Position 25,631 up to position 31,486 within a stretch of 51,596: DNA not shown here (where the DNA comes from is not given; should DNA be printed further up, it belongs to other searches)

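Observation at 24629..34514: Helicase-DUF1998 defence operon that fits neither Druantia III nor DISARM, with a Cas4/AddB-type Fe-S nuclease as third gene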

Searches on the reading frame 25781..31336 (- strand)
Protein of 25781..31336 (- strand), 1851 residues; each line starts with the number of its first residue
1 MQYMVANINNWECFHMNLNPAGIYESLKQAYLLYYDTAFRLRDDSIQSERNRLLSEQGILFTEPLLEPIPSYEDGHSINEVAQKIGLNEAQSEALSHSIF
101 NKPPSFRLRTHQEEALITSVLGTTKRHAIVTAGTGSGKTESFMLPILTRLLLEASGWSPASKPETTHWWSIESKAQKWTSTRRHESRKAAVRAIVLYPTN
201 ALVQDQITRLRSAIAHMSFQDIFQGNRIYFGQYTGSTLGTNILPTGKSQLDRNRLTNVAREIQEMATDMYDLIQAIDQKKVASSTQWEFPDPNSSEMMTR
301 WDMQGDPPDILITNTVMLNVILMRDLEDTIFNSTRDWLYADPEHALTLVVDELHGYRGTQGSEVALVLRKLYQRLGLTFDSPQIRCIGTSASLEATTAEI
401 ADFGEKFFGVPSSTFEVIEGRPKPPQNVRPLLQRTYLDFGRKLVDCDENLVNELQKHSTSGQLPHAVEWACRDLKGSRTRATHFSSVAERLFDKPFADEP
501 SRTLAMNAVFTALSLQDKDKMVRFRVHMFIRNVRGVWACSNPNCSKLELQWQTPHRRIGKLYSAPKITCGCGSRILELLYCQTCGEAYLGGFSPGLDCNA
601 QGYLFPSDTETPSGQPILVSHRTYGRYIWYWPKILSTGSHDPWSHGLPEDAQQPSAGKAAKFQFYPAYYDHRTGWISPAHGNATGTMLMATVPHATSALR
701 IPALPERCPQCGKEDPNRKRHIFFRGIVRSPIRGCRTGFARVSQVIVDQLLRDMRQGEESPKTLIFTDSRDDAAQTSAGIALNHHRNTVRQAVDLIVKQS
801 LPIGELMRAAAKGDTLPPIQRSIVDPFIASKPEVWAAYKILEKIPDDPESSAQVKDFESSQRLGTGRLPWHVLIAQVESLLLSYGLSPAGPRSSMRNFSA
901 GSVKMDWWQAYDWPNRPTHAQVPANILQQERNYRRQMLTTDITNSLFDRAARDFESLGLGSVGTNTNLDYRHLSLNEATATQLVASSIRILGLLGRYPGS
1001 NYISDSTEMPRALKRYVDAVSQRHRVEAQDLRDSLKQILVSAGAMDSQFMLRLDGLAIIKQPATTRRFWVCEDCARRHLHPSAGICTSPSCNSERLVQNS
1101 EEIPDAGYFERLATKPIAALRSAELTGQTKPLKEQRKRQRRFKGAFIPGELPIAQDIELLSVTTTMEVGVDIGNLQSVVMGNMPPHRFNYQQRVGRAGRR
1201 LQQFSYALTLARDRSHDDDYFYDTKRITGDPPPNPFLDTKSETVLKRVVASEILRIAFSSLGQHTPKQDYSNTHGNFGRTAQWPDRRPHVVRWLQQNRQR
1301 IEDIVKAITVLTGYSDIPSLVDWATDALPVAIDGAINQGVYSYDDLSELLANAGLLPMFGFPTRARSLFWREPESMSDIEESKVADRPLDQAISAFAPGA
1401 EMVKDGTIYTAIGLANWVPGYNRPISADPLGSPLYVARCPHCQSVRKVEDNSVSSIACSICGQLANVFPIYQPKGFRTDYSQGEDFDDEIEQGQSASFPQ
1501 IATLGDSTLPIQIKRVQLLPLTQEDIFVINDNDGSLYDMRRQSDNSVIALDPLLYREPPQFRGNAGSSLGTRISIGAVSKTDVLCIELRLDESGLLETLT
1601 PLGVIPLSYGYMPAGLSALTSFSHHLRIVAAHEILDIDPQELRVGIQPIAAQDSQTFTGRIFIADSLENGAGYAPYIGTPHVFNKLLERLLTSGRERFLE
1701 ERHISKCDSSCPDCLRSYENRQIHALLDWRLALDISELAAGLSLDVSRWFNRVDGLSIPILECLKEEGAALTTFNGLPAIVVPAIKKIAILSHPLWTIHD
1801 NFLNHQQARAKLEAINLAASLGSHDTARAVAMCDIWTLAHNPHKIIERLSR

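Call 4: search_protein_families(library=pfam, proteins=[window:25781-31336:-], max_evalue=0.01)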
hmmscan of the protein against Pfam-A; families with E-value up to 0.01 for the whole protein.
window:25781-31336:- (1851 aa): 3 families
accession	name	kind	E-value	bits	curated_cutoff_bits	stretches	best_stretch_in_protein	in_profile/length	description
PF00270.35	DEAD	-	5.1e-15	56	26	1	112-218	4-73/167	DEAD/DEAH box helicase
PF00271.37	Helicase_C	-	1e-07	32.6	23.5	1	1119-1199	39-108/110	Helicase conserved C-terminal domain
PF09369.15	MZB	-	4.1e-06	27.8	24.2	1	1625-1715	3-80/80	MrfA Zn-binding domain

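Call 5: search_protein_families(library=padloc, proteins=[window:25781-31336:-], max_evalue=0.01)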
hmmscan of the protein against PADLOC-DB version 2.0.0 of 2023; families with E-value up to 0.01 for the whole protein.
window:25781-31336:- (1851 aa): 26 families (the best 25 are shown)
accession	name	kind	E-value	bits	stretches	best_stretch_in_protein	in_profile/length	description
PDLC00015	DruE2|DruE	-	0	1551.8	1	18-1850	3-1881/1887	SNF2 family N-terminal domain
PDLC00051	DruE4|DruE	-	0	1493.9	1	17-1850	3-1824/1829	SNF2 family N-terminal domain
PDLC00014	DruE2|DruE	-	0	1450.4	1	18-1850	2-1924/1928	SNF2 family N-terminal domain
PDLC00013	DruE1|DruE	-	8.5e-179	595.4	2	23-795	10-763/1776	SNF2 family N-terminal domain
PDLC00037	DruE3|DruE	-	2.6e-117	391.5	6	293-799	208-674/2055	SNF2 family N-terminal domain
PDLC00035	DruE3|DruE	-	4.3e-86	287.8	5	294-589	209-497/1460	SNF2 family N-terminal domain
PDLC00036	DruE3|DruE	-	1.6e-69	232.4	4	292-591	193-465/2023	SNF2 family N-terminal domain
PDLC02896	DpdJ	-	1.4e-25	87.3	2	182-402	208-421/1487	DpdJ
PDLC03960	SngC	-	1.1e-18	65.4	2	107-217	24-99/720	-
PDLC02898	DpdJ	-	1.7e-15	54.8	2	275-415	314-441/506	DpdJ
PDLC02570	DrmA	-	9.4e-15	52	2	1159-1231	584-654/851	DrmA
PDLC02503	BrxHI|BrxHII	-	1.1e-14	51.7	2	1162-1213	304-355/698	BrxHI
PDLC02893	DpdJ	-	5.9e-13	45.6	2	279-376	318-411/876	DpdJ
PDLC02569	DrmA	-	3.1e-11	39.8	1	1155-1229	828-900/1095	DrmA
PDLC01196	Cas3d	-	2e-07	28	0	122-148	26-52/594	CAS-I-D; effector_G3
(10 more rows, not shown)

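Call 16: find_homologous_proteins(query=window:25781-31291:-, max_evalue=1e-20)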
Query window:25781-31291:- (1836 aa): 3104 proteins with E <= 1e-20 among 8000 candidates; the best 120 are listed.
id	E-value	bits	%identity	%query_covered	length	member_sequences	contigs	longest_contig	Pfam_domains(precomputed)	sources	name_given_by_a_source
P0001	0.0e+0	3810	100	89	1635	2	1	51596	PF09369.16,PF00271.38,PF27116.1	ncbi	ncbi:MAG: helicase-related protein [Dehalococcoidia bacterium]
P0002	0.0e+0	2708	63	100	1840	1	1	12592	PF00270.36,PF09369.16,PF00271.38,PF27116.1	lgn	-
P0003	0.0e+0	2631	62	100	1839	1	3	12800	PF00270.36,PF09369.16,PF00271.38,PF27116.1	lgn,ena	-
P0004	0.0e+0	2599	61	100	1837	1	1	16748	PF00270.36,PF09369.16,PF00271.38,PF27116.1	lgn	-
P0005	0.0e+0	2540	61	100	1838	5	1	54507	PF00270.36,PF09369.16,PF00271.38,PF27116.1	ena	-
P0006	0.0e+0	2523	61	100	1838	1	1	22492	PF00270.36,PF09369.16,PF00271.38,PF27116.1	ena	-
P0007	0.0e+0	2491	60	100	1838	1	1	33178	PF00270.36,PF09369.16,PF00271.38,PF27116.1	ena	-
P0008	0.0e+0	2490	59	100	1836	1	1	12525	PF00270.36,PF09369.16,PF00271.38,PF27116.1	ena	-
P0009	0.0e+0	2479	59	100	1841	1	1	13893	PF00270.36,PF09369.16,PF00271.38,PF27116.1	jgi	jgi:DEAD/DEAH box helicase domain-containing protein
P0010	0.0e+0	2430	58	100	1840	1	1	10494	PF00270.36,PF00271.38,PF27116.1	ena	-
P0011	0.0e+0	2361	57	100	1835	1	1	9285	PF00270.36,PF09369.16,PF00271.38,PF27116.1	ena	-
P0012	0.0e+0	2344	58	98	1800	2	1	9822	PF00270.36,PF09369.16,PF00271.38,PF27116.1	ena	-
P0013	0.0e+0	2335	57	100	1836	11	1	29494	PF00270.36,PF09369.16,PF00271.38,PF27116.1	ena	-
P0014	0.0e+0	2316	56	100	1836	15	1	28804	PF00270.36,PF09369.16,PF00271.38,PF27116.1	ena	-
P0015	0.0e+0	2289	56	100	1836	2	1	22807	PF00270.36,PF09369.16,PF00271.38,PF27116.1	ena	-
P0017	0.0e+0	2226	55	100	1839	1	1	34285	PF00270.36,PF09369.16,PF00271.38,PF27116.1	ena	-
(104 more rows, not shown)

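Call 20: find_related_loci(query=A1, collection=genome_contigs, flank=10000)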
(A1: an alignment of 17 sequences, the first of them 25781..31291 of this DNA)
Query A1 (1836 aa) in genome_contigs; peptide patterns used: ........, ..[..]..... (x = any residue, [..] = any of these).
600 stretches matched a pattern (row limit reached: there are more); 588 encode a relative of the query (tblastn E <= 1e-3); the best 80 are kept; 80 distinct loci.
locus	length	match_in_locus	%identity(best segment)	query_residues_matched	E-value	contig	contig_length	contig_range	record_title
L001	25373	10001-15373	43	1-1835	0e+0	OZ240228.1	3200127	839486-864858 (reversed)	MAG: Dehalococcoidia bacterium isolate b56f2f09-7e5b-4802-a3f6-047262c577dd genome assembly, chromosome: 1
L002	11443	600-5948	42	4-1811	0e+0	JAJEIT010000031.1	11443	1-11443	MAG: Dehalococcoidia bacterium isolate p16x63bins.9 k141_894903, whole genome shotgun sequence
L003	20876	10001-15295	41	4-1836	0e+0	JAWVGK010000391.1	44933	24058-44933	MAG: Solirubrobacteraceae bacterium isolate BP_475 scaffold_3531009, whole genome shotgun sequence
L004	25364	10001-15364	40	4-1831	0e+0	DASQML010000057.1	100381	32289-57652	MAG TPA_asm: Microvirga sp. isolate SMAG_U10747 k141_9699, whole genome shotgun sequence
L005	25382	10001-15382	39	4-1834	0e+0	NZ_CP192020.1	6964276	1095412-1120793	Micromonospora sp. CA-249363 chromosome, complete genome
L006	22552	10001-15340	40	2-1835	0e+0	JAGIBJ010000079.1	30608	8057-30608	MAG: Solirubrobacteraceae bacterium isolate BIN45 scaffold45_cov0, whole genome shotgun sequence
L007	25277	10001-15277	42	1-1782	0e+0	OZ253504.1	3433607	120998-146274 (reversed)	MAG: Dehalococcoidia bacterium isolate 231ea081-d24a-4d48-806f-feb732625d76 genome assembly, chromosome: 1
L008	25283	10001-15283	40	2-1805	0e+0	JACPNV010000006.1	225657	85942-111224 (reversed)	MAG: Actinomycetota bacterium isolate NC_groundwater_584_Pr5_B-0.1um_68_12 alan_book_18_scaffold_86115, whole genome sho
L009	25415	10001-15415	38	4-1834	0e+0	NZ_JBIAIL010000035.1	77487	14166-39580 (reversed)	Micromonospora sp. NPDC005806 NPDC005806_152_B2.ctg-0035, whole genome shotgun sequence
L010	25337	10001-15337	38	1-1834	0e+0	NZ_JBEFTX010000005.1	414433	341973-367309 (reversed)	Actinopolymorpha sp. B11F2 B11F2_contig_5, whole genome shotgun sequence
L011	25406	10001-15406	38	5-1834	0e+0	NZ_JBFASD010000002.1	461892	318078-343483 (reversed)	Micromonospora sp. NPDC053811 NPDC053811_101_B9.ctg-0002, whole genome shotgun sequence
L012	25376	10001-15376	41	1-1835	0e+0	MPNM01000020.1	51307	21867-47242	MAG: Chloroflexi bacterium bin125 NODE_1133_length_51307_cov_20.3428_ID_2265, whole genome shotgun sequence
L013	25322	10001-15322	41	1-1821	0e+0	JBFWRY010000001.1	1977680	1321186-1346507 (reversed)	MAG: Dehalococcoidia bacterium isolate CA_2019_TPBF_217 NODE_6_length_1977680_cov_10.896294_TPBF, whole genome shotgun s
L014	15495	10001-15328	38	1-1834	0e+0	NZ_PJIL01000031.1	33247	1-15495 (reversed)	Arthrobacter sp. Y81 NODE_31_length_33247_cov_136.938, whole genome shotgun sequence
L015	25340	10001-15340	39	4-1834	0e+0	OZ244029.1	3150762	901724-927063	MAG: Acidimicrobiales bacterium isolate 3c0e4d9b-b625-46d2-b0a6-8909d0d11ce2 genome assembly, chromosome: 1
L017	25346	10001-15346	39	4-1834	0e+0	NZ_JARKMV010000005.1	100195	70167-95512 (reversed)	Brevundimonas sp. BR2-1 BR2-1_5, whole genome shotgun sequence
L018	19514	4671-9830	38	4-1809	0e+0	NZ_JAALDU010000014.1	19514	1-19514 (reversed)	Dietzia sp. E1 NODE_14_lenth_19514, whole genome shotgun sequence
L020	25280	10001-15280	38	1-1798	0e+0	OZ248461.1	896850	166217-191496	Caulobacteraceae bacterium isolate MiH-16 genome assembly, chromosome: MiH-16-c2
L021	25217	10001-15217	38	4-1835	0e+0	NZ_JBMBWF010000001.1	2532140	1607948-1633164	Knoellia sp. CPCC 206450 Scaffold1_1, whole genome shotgun sequence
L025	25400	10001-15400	37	2-1834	0e+0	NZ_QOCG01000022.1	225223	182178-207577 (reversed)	Loktanella sp. D2R18 D2R18_contig_7, whole genome shotgun sequence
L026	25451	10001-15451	36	4-1834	0e+0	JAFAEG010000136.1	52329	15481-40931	MAG: Proteobacteria bacterium isolate OH_SBlB_122 k127_1049343, whole genome shotgun sequence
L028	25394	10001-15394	40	4-1836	0e+0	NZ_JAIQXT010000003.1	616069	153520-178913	Sphingomonas sp. R647 scaffold3, whole genome shotgun sequence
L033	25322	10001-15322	36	4-1781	0e+0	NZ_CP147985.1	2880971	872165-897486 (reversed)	Parerythrobacter aurantius strain 1C24 chromosome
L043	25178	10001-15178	36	2-1789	0e+0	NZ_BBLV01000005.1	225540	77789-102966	Demequina gelatinilytica strain NBRC 109390, whole genome shotgun sequence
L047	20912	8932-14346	32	5-1834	0e+0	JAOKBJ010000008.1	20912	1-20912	Methylophilaceae bacterium isolate AH-578-O07 AH-578-O07_NODE_9, whole genome shotgun sequence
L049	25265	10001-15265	36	2-1836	0e+0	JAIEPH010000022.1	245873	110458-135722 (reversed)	MAG: Mycobacteriaceae bacterium isolate co.spades.DASTOOL.1kb_178 c_000000445189, whole genome shotgun sequence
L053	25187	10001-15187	37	4-1799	0e+0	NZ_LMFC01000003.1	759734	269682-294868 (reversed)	Cellulomonas sp. Root485 contig_3, whole genome shotgun sequence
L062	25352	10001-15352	39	4-1836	0e+0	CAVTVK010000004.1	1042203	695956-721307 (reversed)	MAG: uncultured Acidimicrobiaceae bacterium isolate MFD04967.bin.1.220 genome assembly, contig: contig_27226, whole geno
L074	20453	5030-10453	34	2-1834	0e+0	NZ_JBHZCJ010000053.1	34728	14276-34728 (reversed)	Streptomyces sp. NPDC059165 NPDC059165_T44_G8.ctg-0053, whole genome shotgun sequence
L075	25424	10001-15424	34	2-1834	0e+0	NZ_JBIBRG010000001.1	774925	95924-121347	Streptomyces sp. NPDC016640 NPDC016640_270_G2.ctg-0001, whole genome shotgun sequence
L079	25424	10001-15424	33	2-1834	0e+0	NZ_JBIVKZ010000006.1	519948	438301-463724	Streptomyces sp. NPDC088747 NPDC088747_161_A9.ctg-0006, whole genome shotgun sequence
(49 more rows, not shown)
